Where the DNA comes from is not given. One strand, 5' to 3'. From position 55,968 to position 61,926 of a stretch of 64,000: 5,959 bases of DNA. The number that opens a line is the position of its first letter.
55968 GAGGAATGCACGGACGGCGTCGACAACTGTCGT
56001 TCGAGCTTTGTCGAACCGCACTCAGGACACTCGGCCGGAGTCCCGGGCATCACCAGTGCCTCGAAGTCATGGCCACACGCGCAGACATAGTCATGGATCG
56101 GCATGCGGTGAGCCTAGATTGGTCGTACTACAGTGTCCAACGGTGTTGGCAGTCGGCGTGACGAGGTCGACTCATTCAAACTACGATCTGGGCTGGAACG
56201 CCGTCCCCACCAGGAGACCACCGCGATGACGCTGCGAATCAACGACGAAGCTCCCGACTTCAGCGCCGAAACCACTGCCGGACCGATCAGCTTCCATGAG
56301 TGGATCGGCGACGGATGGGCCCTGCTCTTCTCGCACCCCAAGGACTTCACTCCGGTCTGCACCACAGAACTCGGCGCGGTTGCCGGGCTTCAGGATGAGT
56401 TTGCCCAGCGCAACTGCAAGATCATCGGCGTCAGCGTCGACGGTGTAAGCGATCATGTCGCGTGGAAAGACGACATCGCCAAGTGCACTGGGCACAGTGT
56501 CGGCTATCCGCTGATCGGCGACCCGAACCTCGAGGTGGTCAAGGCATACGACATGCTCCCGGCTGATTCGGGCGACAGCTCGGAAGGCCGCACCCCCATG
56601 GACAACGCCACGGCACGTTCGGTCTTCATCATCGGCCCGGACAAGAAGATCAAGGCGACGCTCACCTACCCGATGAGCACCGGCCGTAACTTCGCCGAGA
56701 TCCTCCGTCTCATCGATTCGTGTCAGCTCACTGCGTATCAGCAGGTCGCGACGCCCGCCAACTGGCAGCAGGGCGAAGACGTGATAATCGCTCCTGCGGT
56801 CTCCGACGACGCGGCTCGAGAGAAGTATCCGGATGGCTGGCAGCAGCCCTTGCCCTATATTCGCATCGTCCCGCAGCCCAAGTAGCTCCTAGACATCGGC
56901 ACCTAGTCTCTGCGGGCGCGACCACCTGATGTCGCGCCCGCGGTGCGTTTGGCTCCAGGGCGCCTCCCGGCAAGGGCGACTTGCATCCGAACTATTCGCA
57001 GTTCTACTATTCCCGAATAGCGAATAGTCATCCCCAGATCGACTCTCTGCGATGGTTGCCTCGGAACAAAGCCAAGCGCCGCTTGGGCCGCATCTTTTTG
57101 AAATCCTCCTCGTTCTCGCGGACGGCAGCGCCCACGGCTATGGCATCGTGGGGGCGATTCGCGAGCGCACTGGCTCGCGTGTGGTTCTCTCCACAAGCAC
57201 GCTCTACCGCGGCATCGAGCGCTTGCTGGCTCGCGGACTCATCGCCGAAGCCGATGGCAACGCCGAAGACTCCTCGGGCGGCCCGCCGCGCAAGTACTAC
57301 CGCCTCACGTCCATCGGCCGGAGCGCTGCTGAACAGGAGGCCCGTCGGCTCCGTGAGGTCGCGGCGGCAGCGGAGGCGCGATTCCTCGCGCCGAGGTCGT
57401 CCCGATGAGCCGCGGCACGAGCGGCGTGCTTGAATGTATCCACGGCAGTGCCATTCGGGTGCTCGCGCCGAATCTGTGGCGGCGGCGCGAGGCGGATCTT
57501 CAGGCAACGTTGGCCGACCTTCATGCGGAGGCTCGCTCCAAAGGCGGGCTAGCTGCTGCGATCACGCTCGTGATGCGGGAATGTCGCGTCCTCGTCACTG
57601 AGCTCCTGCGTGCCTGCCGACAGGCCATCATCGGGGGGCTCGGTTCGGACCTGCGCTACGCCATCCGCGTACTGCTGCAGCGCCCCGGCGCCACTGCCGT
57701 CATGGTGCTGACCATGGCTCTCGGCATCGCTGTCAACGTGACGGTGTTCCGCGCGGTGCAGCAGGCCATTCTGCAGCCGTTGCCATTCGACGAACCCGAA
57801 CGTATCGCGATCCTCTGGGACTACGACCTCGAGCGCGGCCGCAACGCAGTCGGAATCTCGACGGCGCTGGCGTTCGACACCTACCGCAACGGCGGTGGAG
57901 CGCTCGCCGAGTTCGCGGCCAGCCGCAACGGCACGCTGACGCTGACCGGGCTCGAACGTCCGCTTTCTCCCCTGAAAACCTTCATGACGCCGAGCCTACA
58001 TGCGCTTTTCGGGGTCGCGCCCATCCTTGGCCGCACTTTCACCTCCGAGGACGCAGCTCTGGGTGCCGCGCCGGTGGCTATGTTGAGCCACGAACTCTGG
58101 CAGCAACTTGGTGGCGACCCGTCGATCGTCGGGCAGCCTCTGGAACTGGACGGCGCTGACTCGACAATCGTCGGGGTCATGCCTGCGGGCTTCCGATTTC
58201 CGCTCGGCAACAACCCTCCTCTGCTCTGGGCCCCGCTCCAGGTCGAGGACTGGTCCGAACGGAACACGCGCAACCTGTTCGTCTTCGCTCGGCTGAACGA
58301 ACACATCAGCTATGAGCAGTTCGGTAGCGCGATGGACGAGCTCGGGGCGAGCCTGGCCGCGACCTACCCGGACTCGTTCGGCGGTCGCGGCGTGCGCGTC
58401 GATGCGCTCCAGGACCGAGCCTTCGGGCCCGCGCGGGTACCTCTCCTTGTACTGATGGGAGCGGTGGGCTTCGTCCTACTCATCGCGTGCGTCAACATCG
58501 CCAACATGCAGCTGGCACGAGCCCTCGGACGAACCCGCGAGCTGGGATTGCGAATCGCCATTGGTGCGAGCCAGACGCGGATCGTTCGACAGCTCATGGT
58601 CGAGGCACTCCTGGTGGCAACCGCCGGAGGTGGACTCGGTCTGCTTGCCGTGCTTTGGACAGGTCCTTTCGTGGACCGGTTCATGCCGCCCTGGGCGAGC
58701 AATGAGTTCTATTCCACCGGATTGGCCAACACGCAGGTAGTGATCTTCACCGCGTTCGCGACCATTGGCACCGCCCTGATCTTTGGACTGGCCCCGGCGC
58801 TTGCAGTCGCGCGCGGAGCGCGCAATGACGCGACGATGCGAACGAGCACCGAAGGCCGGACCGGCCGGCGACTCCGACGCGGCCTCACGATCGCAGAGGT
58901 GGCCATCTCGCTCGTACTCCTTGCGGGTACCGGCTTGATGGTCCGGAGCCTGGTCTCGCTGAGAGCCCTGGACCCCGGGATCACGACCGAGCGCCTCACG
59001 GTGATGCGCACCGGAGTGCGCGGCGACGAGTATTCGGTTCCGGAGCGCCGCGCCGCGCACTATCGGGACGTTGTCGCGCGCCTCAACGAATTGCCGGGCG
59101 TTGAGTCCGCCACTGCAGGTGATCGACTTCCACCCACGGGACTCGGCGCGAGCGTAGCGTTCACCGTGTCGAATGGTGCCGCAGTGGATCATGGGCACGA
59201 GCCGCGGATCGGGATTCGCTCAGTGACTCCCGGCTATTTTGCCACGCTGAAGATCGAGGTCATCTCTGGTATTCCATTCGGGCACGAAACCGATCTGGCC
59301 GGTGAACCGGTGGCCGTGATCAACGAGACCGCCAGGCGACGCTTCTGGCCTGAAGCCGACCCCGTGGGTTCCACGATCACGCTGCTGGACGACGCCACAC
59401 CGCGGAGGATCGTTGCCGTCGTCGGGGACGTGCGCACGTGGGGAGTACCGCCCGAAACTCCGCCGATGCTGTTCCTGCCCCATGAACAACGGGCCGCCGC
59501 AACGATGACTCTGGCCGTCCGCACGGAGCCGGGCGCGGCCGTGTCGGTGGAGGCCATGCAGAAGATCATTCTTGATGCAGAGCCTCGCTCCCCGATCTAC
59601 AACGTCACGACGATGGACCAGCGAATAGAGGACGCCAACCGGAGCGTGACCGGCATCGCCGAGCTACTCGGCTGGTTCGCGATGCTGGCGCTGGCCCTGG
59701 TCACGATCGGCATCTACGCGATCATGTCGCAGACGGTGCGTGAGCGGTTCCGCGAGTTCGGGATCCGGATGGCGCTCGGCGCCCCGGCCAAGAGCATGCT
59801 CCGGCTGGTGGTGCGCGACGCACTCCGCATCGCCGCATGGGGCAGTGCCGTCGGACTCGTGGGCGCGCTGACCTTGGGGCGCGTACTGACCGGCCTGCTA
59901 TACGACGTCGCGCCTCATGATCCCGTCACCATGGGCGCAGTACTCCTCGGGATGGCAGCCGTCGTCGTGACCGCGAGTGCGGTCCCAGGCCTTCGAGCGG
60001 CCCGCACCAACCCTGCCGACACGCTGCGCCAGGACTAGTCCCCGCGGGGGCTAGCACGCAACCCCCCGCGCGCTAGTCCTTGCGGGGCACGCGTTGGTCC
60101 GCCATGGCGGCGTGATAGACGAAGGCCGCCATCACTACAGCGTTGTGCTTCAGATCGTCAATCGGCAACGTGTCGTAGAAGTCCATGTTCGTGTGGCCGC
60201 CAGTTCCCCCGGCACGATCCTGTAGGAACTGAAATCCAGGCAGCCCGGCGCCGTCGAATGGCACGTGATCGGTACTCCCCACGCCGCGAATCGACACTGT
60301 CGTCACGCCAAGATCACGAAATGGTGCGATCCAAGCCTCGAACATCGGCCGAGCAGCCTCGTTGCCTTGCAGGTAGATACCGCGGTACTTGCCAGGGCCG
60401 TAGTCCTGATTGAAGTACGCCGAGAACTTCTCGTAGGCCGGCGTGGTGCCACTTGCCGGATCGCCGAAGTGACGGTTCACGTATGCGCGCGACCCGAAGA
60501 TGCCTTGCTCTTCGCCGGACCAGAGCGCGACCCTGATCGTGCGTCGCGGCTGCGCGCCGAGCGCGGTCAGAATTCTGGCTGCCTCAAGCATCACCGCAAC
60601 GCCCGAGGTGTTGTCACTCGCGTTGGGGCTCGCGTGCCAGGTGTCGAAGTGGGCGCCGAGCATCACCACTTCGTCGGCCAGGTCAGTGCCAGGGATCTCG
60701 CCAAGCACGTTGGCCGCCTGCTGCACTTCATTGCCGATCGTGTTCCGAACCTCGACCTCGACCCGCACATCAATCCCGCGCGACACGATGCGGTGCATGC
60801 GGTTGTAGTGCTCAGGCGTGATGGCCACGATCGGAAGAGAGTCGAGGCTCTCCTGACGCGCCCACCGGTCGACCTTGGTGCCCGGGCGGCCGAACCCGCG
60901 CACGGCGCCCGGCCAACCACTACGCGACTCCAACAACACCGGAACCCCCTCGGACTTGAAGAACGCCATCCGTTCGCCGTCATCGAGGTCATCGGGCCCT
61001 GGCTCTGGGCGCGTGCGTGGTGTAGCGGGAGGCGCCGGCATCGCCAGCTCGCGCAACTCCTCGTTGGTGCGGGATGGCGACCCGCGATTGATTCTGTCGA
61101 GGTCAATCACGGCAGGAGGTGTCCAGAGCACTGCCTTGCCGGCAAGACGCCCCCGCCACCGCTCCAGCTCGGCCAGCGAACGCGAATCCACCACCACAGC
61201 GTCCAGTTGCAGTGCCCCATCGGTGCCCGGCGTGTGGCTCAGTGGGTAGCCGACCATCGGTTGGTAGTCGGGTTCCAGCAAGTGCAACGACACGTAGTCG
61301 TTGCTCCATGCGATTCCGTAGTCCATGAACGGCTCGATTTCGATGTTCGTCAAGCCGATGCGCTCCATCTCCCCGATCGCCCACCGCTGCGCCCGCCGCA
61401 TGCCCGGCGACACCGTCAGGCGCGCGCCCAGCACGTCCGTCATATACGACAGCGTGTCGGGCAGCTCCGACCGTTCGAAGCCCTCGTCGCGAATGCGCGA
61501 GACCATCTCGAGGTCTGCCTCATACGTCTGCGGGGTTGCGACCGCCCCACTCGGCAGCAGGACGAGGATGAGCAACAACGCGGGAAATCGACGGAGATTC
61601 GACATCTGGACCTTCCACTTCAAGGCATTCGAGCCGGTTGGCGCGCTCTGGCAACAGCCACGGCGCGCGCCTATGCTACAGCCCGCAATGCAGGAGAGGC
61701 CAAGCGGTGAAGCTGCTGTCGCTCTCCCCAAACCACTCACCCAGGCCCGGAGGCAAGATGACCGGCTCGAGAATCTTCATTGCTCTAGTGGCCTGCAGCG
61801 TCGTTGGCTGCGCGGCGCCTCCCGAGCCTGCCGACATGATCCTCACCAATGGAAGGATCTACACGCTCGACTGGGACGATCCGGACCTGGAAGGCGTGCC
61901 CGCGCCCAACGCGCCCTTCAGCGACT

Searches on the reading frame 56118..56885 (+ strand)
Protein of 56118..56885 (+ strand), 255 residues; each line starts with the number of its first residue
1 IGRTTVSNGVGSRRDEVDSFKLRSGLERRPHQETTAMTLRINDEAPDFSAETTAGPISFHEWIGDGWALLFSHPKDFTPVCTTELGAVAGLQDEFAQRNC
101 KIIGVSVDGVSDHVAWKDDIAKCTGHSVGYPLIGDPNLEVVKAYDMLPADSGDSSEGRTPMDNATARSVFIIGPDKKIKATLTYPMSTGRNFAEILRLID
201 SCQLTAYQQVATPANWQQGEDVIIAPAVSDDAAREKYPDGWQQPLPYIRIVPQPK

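Call 74: search_protein_families(library=pfam, max_evalue=0.00001, proteins=[window:56118-56885:+])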
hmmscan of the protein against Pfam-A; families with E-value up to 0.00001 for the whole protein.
window:56118-56885:+ (255 aa): 3 families
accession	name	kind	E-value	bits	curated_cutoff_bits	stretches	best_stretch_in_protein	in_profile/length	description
PF00578.27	AhpC-TSA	-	9.7e-29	100.3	26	1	41-180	1-123/124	AhpC/TSA family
PF10417.14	1-cysPrx_C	-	2.8e-12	46.8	21.1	1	203-240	3-41/41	C-terminal domain of 1-Cys peroxiredoxin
PF08534.16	Redoxin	-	1.1e-10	41.9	26.6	1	42-192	3-141/148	Redoxin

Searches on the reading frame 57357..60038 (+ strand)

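Call 74: search_protein_families(library=pfam, max_evalue=0.00001, proteins=[window:57357-60038:+])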
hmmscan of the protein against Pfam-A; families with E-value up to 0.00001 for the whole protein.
window:57357-60038:+ (893 aa): 2 families
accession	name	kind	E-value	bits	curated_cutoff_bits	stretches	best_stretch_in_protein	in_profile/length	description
PF12704.14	MacB_PCD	-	1.2e-31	111.1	27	2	113-328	1-206/207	MacB-like periplasmic core domain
PF02687.27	FtsX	-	1.1e-24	87.2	25.5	2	774-886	3-120/120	FtsX-like permease C-terminal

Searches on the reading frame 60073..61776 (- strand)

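Call 74: search_protein_families(library=pfam, max_evalue=0.00001, proteins=[window:60073-61776:-])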
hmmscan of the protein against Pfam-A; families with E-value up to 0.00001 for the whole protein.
window:60073-61776:- (567 aa): 2 families
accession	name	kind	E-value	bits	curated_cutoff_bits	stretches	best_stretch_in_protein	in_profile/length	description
PF04389.22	Peptidase_M28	-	5.6e-33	114.7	21.3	1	356-553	1-193/193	Peptidase family M28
PF01546.33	Peptidase_M20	-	3.7e-07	30.7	24.6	1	386-443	33-82/206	Peptidase family M20/M25/M40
